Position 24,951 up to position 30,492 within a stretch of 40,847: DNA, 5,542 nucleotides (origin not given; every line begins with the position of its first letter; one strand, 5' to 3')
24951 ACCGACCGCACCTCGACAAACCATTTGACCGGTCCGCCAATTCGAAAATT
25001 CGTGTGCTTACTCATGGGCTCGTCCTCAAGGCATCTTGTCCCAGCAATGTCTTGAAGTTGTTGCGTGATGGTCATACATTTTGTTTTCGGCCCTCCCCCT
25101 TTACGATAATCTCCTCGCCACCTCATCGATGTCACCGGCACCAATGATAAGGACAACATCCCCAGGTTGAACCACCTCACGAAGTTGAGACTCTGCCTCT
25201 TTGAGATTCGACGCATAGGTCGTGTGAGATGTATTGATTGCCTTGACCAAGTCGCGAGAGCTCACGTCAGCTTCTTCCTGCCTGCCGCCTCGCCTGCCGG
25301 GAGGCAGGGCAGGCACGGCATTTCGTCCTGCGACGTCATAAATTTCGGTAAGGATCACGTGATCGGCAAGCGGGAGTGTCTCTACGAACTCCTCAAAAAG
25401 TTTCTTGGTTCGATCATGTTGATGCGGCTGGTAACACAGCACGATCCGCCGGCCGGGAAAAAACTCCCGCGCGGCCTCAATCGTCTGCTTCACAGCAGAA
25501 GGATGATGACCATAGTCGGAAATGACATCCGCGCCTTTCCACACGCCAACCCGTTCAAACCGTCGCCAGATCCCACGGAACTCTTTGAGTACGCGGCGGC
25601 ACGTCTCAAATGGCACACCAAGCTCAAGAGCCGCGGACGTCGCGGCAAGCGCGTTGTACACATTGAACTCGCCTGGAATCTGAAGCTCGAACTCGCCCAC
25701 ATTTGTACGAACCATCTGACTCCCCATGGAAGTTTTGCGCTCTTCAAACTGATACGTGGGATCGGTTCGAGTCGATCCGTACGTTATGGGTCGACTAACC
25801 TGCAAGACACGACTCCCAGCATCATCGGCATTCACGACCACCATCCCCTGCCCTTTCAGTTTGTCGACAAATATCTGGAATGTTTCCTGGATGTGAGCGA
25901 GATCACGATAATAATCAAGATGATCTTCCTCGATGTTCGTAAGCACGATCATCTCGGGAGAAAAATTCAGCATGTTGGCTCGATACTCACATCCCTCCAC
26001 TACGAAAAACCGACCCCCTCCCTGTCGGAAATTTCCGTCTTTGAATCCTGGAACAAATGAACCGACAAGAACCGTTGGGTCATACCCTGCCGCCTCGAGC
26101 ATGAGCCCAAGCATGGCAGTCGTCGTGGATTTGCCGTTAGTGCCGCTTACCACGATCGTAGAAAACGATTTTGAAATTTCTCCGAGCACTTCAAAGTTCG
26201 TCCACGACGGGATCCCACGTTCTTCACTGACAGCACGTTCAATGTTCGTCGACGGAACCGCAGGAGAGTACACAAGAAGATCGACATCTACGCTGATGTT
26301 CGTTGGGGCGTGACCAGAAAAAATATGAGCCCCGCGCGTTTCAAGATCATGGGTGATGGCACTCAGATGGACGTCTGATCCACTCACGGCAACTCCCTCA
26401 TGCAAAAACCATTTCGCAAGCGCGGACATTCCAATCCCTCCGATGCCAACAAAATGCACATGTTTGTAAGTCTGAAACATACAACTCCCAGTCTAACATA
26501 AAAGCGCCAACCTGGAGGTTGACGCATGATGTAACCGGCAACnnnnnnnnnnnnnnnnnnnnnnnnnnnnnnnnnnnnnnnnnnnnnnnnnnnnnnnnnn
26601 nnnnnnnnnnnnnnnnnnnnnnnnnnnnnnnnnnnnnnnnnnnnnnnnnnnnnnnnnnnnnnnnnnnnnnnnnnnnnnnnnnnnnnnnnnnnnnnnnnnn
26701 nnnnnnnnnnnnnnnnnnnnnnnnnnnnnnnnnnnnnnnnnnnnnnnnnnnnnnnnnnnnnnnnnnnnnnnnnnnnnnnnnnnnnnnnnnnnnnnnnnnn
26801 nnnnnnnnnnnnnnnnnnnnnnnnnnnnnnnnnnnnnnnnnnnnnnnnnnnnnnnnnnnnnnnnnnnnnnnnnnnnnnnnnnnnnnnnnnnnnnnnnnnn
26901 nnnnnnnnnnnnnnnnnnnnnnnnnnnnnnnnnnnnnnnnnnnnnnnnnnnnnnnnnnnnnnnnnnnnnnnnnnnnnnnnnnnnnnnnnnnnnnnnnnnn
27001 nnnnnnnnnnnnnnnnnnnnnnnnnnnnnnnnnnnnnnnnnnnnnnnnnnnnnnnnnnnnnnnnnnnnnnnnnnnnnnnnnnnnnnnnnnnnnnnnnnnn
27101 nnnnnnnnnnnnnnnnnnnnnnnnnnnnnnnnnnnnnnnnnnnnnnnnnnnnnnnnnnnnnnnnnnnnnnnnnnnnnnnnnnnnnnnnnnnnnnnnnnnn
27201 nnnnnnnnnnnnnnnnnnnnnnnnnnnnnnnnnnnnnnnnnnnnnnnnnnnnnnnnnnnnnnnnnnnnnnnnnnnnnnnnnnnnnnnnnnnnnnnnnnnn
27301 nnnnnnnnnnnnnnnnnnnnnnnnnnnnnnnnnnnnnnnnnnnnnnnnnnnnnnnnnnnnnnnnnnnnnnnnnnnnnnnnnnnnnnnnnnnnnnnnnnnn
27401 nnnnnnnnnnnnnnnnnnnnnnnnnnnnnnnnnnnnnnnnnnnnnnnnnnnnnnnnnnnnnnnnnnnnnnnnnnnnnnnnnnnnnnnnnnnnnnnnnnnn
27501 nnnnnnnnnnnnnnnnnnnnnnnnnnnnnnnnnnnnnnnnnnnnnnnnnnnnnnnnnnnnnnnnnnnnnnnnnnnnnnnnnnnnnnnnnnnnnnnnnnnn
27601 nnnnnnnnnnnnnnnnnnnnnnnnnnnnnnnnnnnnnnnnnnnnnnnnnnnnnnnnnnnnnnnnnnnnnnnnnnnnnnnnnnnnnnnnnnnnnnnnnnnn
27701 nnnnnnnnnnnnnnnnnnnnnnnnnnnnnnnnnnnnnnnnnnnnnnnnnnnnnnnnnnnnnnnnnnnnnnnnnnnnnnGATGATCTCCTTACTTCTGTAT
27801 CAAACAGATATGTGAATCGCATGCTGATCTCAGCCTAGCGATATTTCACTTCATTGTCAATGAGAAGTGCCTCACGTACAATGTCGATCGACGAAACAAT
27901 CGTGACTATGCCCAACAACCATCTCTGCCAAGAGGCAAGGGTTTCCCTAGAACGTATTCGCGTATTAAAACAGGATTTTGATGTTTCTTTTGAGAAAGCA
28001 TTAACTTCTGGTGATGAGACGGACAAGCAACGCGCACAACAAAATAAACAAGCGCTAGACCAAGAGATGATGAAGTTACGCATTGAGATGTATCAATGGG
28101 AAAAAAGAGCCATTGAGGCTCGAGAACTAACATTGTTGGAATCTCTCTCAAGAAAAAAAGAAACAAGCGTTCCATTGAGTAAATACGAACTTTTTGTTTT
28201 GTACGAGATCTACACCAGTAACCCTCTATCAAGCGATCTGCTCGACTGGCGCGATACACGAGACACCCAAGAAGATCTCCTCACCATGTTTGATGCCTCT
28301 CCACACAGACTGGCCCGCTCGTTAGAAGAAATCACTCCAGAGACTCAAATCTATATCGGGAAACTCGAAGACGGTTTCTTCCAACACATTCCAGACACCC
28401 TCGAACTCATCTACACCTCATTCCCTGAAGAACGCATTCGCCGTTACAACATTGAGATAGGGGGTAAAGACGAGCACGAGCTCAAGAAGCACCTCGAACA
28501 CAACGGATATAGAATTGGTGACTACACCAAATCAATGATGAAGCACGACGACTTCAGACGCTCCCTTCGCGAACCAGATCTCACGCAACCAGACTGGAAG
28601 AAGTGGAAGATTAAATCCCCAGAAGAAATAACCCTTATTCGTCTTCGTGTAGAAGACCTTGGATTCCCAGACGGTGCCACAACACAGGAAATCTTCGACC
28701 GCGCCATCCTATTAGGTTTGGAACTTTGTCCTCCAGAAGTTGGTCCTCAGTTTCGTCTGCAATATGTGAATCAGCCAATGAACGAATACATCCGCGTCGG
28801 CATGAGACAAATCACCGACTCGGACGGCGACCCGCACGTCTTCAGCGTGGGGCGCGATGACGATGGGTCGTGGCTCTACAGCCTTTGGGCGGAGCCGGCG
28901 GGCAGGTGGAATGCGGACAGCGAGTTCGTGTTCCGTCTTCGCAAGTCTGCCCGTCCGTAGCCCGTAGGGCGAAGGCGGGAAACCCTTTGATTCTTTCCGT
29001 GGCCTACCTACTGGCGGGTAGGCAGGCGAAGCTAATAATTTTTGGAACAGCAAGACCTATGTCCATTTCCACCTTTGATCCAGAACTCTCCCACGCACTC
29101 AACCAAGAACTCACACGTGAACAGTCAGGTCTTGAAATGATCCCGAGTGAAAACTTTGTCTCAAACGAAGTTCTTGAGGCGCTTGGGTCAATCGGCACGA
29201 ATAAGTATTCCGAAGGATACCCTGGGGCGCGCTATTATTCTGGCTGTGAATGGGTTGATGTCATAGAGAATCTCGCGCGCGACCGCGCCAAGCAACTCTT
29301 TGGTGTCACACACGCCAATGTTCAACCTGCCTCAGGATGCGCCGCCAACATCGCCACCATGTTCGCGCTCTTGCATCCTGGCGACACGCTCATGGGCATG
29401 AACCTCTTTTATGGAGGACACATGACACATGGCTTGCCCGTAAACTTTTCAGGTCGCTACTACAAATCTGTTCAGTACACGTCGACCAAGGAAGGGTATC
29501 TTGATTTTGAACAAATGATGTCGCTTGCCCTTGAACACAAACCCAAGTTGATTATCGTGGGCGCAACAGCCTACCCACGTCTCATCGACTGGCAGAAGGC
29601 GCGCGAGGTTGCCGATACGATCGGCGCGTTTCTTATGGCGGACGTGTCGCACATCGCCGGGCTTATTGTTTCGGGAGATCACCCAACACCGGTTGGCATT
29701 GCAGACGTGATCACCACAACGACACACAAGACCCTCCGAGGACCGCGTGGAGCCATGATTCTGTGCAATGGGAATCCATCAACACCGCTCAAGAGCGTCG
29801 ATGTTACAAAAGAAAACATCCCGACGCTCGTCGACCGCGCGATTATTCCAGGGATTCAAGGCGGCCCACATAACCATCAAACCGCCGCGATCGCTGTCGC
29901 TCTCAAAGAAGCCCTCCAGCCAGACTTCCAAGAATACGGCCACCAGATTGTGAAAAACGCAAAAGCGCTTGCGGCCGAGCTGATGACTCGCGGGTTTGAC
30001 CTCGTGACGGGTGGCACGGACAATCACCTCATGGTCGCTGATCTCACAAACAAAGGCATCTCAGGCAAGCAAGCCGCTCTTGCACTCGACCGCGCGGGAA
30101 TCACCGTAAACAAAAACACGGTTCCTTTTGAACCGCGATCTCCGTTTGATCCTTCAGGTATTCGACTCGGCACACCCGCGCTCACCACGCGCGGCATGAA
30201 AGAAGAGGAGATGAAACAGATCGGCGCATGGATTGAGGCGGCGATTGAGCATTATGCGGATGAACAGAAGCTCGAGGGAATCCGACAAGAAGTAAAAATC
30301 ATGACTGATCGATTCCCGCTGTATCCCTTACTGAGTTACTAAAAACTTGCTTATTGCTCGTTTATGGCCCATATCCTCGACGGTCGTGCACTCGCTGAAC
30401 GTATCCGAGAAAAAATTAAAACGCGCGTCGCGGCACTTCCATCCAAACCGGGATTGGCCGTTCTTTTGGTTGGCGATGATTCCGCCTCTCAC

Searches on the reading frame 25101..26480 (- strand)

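Call 8: search_protein_families(library=pfam, proteins=[window:25101-26480:-], max_evalue=0.001)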
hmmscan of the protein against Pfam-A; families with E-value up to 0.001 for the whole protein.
window:25101-26480:- (459 aa): 3 families
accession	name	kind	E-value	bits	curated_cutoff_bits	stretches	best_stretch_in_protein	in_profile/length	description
PF08245.18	Mur_ligase_M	-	5e-24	85.8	24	1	111-283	1-199/200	Mur ligase middle domain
PF02875.26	Mur_ligase_C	-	1.4e-21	78.1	28.4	1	306-449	1-127/127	Mur ligase, glutamate ligase domain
PF01225.30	Mur_ligase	-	1.3e-20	74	21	1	7-106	1-94/95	Mur ligase family, catalytic domain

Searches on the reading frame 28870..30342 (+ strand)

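Call 8: search_protein_families(library=pfam, proteins=[window:28870-30342:+], max_evalue=0.001)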
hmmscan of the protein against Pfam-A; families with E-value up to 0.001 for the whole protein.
window:28870-30342:+ (490 aa): 3 families
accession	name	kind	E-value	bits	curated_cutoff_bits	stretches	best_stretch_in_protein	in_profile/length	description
PF00464.25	SHMT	-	5.5e-156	519.6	27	1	67-455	2-399/399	Serine hydroxymethyltransferase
PF00155.27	Aminotran_1_2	-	2.8e-06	27.2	19.7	1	137-443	48-354/361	Aminotransferase class I and II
PF01053.26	Cys_Met_Meta_PP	-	0.00055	19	27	1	150-293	70-204/381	Cys/Met metabolism PLP-dependent enzyme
